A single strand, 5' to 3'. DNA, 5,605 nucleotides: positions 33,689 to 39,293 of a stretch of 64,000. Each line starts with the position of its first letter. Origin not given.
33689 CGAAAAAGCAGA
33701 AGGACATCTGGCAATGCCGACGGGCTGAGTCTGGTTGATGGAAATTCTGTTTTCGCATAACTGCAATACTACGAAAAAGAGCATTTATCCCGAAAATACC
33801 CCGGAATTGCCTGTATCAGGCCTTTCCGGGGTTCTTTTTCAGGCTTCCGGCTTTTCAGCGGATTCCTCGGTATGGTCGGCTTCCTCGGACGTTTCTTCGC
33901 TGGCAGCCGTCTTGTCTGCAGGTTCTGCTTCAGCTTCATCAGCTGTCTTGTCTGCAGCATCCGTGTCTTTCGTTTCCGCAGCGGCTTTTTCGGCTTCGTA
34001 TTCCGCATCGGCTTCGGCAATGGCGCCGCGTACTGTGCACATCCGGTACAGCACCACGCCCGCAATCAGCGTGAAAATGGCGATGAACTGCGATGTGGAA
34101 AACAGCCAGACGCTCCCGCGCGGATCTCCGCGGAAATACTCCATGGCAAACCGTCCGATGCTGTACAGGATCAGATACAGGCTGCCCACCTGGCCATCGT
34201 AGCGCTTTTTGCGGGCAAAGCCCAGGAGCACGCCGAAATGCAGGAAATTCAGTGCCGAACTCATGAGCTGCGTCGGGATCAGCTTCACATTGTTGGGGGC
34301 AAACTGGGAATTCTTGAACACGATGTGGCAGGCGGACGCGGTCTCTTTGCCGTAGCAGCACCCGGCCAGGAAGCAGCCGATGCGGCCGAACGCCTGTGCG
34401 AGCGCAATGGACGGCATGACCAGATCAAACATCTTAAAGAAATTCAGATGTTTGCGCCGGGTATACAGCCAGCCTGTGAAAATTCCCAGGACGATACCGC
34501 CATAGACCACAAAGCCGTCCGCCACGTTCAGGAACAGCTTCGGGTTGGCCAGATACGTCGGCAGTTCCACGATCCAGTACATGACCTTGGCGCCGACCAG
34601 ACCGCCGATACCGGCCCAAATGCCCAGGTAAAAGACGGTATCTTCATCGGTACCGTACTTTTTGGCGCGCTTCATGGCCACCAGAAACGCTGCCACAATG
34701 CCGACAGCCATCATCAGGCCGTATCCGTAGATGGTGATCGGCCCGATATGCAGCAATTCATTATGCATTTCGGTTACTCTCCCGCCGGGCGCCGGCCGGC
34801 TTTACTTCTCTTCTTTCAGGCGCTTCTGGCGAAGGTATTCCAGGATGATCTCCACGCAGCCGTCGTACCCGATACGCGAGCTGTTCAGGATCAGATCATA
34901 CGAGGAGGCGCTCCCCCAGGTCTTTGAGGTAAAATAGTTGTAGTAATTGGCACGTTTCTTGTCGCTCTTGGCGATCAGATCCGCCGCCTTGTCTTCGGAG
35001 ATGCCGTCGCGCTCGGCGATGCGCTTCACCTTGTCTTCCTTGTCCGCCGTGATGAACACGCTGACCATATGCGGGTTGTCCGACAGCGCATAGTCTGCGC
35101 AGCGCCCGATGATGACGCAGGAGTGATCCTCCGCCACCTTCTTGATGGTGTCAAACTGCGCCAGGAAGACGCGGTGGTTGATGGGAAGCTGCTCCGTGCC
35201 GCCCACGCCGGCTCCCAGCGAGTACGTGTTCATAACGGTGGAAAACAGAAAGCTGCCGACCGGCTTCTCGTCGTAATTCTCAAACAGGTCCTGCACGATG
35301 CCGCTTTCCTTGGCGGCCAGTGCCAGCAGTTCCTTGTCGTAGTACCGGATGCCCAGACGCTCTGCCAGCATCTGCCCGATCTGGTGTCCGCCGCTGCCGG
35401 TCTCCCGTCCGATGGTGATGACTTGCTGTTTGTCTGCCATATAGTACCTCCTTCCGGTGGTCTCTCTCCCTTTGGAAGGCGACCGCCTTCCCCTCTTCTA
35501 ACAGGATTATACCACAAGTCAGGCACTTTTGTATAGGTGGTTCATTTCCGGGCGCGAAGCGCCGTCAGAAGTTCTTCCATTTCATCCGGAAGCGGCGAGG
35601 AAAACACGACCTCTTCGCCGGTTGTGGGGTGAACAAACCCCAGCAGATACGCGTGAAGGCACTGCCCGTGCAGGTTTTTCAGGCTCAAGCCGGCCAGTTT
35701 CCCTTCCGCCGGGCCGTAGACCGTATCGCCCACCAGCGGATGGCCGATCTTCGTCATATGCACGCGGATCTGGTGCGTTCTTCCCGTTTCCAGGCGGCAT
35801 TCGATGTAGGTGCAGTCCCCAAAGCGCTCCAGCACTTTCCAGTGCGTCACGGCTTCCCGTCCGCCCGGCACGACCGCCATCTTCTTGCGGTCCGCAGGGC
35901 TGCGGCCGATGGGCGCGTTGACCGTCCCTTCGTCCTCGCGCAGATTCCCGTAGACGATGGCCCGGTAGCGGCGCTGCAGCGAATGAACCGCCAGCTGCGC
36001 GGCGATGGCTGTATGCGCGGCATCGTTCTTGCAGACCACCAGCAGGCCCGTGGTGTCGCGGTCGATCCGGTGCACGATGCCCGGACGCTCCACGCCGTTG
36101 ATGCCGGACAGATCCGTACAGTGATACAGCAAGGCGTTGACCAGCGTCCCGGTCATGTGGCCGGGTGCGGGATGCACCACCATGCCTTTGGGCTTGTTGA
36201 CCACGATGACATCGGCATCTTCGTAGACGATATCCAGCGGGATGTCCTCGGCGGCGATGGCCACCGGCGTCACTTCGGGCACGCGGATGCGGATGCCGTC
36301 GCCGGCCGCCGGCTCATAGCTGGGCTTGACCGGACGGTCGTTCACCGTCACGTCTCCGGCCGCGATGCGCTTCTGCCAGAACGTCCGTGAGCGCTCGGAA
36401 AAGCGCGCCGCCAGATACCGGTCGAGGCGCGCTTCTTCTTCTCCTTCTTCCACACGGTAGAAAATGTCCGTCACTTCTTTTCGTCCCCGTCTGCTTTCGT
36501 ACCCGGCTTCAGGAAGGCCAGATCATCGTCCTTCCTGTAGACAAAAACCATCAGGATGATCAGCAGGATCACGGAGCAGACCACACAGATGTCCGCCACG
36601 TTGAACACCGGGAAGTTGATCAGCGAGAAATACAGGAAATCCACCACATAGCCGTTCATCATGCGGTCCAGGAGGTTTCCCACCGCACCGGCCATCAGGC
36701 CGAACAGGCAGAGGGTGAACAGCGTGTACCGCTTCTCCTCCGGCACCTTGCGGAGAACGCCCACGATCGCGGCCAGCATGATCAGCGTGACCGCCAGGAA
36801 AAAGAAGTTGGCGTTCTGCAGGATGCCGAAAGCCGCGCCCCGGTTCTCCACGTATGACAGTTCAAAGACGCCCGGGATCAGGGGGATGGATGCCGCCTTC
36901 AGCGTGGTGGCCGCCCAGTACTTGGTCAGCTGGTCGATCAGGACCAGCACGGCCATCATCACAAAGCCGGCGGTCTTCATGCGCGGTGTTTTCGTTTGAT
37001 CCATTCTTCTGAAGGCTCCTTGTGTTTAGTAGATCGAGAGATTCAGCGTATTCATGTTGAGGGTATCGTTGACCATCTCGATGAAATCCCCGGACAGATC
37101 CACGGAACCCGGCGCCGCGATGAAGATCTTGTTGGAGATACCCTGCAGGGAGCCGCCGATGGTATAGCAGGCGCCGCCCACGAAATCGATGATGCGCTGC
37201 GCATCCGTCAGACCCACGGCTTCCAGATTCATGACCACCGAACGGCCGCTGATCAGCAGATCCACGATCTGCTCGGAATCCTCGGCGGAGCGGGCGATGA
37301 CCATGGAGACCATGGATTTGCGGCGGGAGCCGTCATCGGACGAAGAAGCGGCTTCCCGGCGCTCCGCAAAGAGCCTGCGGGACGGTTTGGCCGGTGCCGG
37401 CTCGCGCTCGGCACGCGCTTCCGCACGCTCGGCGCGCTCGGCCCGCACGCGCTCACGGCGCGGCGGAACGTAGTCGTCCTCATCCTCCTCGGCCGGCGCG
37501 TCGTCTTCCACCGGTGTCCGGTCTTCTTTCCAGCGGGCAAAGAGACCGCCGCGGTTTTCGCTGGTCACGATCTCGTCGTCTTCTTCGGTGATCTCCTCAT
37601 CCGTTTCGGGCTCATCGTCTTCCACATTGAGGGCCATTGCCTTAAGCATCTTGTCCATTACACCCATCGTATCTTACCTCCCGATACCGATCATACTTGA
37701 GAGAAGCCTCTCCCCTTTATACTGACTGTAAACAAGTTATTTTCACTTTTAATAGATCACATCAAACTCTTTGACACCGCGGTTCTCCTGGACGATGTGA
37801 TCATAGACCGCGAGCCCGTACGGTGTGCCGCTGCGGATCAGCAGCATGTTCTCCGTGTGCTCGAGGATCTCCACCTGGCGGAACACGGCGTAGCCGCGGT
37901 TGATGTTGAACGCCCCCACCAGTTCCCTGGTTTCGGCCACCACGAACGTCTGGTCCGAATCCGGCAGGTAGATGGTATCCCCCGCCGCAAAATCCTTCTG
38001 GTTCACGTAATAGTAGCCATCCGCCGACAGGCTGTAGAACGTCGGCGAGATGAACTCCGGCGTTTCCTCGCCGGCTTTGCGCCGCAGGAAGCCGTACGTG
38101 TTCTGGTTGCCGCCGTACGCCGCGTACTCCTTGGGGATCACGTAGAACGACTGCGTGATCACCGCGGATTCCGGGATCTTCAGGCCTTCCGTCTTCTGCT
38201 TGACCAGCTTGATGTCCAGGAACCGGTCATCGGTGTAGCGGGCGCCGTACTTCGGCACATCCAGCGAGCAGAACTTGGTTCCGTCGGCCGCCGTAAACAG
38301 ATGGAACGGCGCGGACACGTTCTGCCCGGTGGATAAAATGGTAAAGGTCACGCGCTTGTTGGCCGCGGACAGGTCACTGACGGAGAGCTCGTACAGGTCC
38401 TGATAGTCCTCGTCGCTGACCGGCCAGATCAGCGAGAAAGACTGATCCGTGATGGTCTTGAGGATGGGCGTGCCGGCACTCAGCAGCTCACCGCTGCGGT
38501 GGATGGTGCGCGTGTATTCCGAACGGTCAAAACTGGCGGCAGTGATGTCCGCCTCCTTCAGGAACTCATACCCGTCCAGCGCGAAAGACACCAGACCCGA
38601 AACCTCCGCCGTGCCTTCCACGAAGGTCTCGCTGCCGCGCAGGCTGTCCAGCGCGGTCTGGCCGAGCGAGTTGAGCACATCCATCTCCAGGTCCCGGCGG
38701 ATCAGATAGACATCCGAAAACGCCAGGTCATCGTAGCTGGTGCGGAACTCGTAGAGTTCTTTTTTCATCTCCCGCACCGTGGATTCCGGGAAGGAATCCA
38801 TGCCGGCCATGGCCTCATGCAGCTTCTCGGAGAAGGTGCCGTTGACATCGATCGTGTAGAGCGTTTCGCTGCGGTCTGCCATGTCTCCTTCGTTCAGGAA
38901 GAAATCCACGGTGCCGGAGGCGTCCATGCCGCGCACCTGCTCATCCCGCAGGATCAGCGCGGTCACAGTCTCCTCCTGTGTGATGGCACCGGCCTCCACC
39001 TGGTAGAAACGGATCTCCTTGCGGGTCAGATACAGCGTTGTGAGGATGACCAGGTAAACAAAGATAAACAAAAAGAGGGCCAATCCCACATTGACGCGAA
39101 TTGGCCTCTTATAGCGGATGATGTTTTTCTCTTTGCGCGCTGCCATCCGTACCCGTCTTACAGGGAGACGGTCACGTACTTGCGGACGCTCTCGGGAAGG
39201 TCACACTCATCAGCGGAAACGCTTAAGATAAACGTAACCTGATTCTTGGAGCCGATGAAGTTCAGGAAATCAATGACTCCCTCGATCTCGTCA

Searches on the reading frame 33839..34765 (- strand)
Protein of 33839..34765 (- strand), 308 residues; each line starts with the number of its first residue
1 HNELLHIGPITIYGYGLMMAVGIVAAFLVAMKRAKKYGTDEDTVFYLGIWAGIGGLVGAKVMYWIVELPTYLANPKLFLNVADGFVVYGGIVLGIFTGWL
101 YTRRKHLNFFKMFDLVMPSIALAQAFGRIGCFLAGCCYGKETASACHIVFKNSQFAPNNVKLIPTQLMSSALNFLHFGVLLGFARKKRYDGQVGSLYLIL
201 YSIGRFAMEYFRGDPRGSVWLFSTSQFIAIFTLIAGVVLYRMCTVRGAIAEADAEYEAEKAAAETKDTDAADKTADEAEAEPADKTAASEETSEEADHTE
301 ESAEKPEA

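Call 62: search_protein_families(library=pfam, proteins=[window:33839-34765:-], max_evalue=0.0001)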
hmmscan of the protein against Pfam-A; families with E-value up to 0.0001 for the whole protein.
window:33839-34765:- (308 aa): 1 family
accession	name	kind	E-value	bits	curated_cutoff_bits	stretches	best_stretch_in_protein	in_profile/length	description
PF01790.23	LGT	-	3.3e-58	197.3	24.9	1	4-240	3-238/240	Prolipoprotein diacylglyceryl transferase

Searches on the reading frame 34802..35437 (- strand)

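Call 62: search_protein_families(library=pfam, proteins=[window:34802-35437:-], max_evalue=0.0001)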
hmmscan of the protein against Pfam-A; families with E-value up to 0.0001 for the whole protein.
window:34802-35437:- (211 aa): 1 family
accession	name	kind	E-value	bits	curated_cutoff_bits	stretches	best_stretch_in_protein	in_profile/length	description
PF13189.12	Cytidylate_kin2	-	1.2e-59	201.8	28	1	6-188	1-176/176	Cytidylate kinase-like family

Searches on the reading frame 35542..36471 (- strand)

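Call 62: search_protein_families(library=pfam, proteins=[window:35542-36471:-], max_evalue=0.0001)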
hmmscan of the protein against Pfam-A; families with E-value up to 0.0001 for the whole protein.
window:35542-36471:- (309 aa): 2 families
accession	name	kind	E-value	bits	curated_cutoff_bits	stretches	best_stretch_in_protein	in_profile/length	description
PF00849.27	PseudoU_synth_2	-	5.9e-35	121.2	26.8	1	87-240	1-151/152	RNA pseudouridylate synthase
PF01479.30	S4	-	2.1e-06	27.8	22.8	1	15-58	2-46/48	S4 domain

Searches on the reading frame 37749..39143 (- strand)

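Call 62: search_protein_families(library=pfam, proteins=[window:37749-39143:-], max_evalue=0.0001)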
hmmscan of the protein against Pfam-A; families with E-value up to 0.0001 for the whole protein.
window:37749-39143:- (464 aa): 1 family
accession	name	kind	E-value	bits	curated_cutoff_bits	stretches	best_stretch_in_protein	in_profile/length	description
PF12700.13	HlyD_2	-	1.4e-19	70.6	25.1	2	178-331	206-351/416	HlyD family secretion protein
